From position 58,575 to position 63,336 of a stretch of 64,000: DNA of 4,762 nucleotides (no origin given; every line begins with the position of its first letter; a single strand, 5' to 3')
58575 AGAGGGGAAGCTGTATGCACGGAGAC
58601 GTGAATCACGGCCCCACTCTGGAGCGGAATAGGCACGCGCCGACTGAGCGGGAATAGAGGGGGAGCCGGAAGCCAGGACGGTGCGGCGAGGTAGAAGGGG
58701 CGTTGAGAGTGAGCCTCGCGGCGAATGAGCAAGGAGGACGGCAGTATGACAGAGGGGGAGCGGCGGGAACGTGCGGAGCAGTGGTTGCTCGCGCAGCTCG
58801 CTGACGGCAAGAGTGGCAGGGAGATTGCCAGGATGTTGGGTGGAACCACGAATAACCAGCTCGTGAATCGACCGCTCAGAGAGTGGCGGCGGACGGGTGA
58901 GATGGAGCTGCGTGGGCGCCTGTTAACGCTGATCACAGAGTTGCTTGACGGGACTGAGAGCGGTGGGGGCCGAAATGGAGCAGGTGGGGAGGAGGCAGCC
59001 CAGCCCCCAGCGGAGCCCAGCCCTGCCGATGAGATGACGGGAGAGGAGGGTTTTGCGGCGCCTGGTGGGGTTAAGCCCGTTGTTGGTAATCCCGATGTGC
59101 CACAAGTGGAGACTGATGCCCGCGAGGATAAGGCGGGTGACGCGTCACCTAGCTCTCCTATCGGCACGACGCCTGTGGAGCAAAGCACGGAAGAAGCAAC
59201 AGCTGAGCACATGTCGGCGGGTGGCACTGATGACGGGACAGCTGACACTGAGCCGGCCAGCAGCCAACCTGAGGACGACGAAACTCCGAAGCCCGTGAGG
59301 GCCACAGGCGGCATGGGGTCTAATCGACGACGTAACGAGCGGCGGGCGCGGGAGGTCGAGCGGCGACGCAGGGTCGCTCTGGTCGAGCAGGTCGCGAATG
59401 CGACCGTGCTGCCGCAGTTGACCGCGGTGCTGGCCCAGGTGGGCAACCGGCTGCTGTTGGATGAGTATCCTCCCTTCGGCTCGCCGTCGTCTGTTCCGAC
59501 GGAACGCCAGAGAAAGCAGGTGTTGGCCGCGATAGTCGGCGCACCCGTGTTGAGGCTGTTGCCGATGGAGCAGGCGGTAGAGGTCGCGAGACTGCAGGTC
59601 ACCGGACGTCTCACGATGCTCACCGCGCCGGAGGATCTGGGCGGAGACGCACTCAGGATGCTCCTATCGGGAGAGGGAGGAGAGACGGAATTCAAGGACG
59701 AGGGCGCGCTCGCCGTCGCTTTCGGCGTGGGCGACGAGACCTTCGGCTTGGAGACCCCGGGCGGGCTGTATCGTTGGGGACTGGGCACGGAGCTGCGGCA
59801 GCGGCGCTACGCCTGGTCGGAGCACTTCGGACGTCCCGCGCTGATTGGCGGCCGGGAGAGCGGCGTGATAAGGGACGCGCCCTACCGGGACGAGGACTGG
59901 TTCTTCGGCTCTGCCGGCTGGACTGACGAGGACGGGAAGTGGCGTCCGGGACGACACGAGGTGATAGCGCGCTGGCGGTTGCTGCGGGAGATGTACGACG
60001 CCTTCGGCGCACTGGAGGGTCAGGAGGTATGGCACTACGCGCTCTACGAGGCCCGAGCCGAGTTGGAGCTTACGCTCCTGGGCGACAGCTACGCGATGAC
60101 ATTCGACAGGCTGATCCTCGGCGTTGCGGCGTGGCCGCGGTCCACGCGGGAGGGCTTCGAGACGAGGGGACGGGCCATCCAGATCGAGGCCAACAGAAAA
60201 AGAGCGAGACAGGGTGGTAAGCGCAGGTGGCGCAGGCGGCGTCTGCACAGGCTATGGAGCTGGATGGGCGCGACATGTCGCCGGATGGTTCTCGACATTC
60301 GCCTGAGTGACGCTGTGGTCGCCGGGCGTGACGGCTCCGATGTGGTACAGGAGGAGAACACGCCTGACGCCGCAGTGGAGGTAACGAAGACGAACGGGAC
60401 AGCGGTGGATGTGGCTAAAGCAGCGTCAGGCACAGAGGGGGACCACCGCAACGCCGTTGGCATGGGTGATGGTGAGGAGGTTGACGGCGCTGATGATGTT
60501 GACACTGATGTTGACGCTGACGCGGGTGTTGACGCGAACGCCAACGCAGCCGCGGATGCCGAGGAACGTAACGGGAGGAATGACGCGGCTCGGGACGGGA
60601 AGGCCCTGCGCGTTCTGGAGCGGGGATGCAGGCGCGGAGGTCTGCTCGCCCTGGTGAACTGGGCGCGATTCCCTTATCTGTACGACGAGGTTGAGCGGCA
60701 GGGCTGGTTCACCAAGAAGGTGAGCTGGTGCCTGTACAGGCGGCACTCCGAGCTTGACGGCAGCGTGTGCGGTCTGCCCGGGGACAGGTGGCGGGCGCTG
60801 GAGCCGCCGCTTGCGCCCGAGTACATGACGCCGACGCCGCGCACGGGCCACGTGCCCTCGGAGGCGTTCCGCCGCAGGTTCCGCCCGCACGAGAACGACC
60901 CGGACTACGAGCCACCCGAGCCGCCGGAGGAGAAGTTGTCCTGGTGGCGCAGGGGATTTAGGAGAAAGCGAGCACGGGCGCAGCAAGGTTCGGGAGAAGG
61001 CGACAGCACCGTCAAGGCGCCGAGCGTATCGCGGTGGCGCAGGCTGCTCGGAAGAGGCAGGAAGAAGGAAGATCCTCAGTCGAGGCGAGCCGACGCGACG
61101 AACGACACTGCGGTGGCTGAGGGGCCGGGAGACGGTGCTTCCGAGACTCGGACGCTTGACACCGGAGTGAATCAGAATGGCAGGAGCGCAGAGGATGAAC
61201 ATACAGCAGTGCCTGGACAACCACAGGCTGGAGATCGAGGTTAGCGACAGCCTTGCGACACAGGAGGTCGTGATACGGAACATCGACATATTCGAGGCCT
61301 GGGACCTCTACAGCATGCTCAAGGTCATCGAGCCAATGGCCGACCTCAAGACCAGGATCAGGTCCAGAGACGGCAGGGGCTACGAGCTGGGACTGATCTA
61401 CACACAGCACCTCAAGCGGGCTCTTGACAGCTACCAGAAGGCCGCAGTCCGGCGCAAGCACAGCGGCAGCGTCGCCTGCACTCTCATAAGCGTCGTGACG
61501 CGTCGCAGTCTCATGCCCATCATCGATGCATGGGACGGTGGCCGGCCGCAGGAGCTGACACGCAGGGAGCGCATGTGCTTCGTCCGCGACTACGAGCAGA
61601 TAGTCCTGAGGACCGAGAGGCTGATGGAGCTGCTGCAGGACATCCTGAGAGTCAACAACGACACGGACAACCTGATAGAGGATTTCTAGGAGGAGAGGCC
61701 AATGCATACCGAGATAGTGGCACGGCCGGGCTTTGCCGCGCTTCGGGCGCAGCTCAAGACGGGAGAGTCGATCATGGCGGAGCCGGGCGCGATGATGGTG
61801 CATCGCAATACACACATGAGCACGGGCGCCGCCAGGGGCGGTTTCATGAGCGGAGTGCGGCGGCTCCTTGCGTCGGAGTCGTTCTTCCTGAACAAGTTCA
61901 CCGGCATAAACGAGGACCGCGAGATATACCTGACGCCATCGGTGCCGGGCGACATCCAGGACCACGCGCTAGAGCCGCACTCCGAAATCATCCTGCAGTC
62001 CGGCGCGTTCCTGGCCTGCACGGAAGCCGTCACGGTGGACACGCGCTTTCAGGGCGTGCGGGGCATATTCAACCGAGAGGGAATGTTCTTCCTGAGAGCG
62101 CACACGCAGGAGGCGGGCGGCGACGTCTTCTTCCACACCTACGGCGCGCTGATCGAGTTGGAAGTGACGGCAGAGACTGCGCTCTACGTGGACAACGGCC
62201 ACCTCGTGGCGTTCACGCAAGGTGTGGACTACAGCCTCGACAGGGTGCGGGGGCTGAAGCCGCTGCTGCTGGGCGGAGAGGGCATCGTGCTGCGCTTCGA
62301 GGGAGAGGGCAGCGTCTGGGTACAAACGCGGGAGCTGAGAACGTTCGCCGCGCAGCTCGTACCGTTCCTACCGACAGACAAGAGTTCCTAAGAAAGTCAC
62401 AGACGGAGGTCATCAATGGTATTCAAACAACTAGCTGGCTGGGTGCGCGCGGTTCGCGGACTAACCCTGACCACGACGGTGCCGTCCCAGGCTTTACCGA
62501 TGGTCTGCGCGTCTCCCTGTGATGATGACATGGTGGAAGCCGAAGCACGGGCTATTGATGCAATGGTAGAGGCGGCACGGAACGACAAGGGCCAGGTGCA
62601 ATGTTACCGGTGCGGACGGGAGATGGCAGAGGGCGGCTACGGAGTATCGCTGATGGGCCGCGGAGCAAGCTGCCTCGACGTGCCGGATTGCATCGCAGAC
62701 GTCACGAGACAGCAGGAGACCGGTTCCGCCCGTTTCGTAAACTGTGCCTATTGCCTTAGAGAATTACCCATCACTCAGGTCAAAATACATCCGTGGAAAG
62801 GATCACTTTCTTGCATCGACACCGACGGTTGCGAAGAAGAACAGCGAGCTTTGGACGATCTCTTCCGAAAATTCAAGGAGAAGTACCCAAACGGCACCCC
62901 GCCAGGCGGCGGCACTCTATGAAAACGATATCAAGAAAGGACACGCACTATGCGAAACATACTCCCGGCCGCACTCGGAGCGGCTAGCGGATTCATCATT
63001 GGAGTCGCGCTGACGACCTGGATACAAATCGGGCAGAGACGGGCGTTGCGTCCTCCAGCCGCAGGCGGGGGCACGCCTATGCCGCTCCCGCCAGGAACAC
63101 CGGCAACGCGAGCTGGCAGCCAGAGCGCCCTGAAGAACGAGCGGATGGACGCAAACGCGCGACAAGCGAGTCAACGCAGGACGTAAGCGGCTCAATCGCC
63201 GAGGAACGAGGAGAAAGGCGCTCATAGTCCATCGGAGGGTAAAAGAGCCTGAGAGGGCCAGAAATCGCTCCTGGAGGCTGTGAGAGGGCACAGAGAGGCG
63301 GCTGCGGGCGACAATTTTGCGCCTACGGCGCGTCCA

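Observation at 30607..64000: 33-kb single-strand conjugation/T4SS-like locus in which only a handful of genes are recognisable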

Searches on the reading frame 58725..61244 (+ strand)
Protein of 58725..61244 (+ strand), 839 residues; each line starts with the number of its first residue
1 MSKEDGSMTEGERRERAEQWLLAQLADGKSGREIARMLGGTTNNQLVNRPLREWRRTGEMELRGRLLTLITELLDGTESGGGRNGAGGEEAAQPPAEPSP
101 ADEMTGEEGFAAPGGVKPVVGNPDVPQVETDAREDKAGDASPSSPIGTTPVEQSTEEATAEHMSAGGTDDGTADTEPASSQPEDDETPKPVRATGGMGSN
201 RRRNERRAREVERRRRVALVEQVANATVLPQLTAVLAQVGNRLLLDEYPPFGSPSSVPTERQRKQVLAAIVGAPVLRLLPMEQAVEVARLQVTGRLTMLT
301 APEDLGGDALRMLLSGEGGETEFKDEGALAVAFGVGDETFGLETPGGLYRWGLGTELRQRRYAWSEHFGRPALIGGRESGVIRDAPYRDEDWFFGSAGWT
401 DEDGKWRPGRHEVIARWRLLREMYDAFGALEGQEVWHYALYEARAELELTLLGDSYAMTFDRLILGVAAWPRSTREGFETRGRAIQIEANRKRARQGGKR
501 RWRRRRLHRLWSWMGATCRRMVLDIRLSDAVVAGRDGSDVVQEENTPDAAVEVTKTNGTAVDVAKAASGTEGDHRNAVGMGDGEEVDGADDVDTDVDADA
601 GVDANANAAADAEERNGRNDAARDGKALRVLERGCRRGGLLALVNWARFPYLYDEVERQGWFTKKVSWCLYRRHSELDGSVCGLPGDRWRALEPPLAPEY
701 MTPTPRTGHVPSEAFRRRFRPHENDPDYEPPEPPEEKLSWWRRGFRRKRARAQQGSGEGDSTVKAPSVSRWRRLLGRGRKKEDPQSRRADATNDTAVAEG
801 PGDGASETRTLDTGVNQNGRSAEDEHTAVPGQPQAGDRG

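Call 6: search_protein_families(library=pfam, max_evalue=0.01, proteins=[window:58725-61244:+])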
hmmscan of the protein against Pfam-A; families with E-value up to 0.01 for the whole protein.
window:58725-61244:+ (839 aa): 0 families

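Call 25: search_protein_families(library=ncbifam, max_evalue=0.01, proteins=[window:58746-61244:+])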
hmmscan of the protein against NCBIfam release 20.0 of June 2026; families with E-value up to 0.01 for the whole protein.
window:58746-61244:+ (832 aa): 0 families

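Call 27: search_solved_structures(query=window:58746-61244:+, max_evalue=1)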
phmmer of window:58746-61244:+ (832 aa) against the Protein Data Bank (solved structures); distinct sequences matched with E-value up to 1: 1.
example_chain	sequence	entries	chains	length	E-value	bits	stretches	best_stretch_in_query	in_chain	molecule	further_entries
8w9z_O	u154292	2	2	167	0.28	12.5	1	442-514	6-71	Protein PLASTID TRANSCRIPTIONALLY ACTIVE 7-like isoform X1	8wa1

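Call 39: search_protein_families(library=pfam, max_evalue=10, proteins=[window:58746-61244:+])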
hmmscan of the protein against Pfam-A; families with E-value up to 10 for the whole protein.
window:58746-61244:+ (832 aa): 0 families

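Call 87: search_solved_structures(query=A6, max_evalue=1)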
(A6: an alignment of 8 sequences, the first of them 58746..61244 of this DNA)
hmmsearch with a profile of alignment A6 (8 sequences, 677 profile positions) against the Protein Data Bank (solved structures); distinct sequences matched with E-value up to 1: 1.
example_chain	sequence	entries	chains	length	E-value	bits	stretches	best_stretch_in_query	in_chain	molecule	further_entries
1r71_A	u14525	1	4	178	0.45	12.2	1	31-107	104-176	Transcriptional repressor protein korB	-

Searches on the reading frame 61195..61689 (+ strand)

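Call 39: search_protein_families(library=pfam, max_evalue=10, proteins=[window:61195-61689:+])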
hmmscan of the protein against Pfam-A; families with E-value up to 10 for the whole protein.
window:61195-61689:+ (164 aa): 1 family
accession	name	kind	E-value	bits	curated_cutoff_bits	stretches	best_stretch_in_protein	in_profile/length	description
PF05337.16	CSF-1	-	0.065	13.8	25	1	117-162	71-121/140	Macrophage colony stimulating factor-1 (CSF-1)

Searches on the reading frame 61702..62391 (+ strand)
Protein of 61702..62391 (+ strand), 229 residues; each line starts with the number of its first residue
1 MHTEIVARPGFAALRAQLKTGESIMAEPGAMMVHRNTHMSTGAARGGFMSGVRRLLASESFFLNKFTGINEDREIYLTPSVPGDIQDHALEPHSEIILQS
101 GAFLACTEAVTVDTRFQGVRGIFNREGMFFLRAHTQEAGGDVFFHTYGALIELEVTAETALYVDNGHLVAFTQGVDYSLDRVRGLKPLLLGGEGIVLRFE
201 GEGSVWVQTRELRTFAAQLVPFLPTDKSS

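Call 46: find_encoding_contigs(protein=window:61702-62391:+, flank=10000, max_places=4)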
Protein window:61702-62391:+ (229 aa): 7 contigs read that carry it; 2 places shown.
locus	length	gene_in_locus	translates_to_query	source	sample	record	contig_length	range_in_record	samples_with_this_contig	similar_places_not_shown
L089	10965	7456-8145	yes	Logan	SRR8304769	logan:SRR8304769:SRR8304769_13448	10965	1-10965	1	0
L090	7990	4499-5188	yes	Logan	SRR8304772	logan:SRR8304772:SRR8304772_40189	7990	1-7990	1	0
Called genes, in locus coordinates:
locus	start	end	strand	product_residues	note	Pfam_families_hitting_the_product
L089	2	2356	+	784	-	?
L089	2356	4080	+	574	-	PF13814:Replic_Relax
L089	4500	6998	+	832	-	-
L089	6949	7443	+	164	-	-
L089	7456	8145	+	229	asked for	PF01987:AIM24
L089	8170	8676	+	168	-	-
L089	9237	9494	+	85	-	-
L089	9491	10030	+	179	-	-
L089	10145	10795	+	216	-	PF27154:ORF11_beta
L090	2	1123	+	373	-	?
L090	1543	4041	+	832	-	-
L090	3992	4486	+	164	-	-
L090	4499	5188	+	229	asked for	PF01987:AIM24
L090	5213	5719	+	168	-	-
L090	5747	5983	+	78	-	-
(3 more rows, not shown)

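Call 90: search_protein_families(library=ncbifam, max_evalue=0.01, proteins=[window:61702-62391:+])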
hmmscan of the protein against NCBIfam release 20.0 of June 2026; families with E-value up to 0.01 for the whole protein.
window:61702-62391:+ (229 aa): 1 family
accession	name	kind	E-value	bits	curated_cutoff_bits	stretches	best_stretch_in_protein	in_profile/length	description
TIGR00266.1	TIGR00266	hypoth_equivalog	1.8e-55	187.9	96.6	1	1-225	1-220/222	TIGR00266 family protein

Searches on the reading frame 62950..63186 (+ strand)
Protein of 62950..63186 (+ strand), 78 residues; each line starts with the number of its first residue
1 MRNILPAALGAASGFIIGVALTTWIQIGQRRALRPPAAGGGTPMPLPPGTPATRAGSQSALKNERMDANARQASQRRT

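Call 11: search_protein_families(library=pfam, max_evalue=0.001, proteins=[window:62950-63186:+])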
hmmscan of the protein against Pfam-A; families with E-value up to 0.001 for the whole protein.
window:62950-63186:+ (78 aa): 0 families
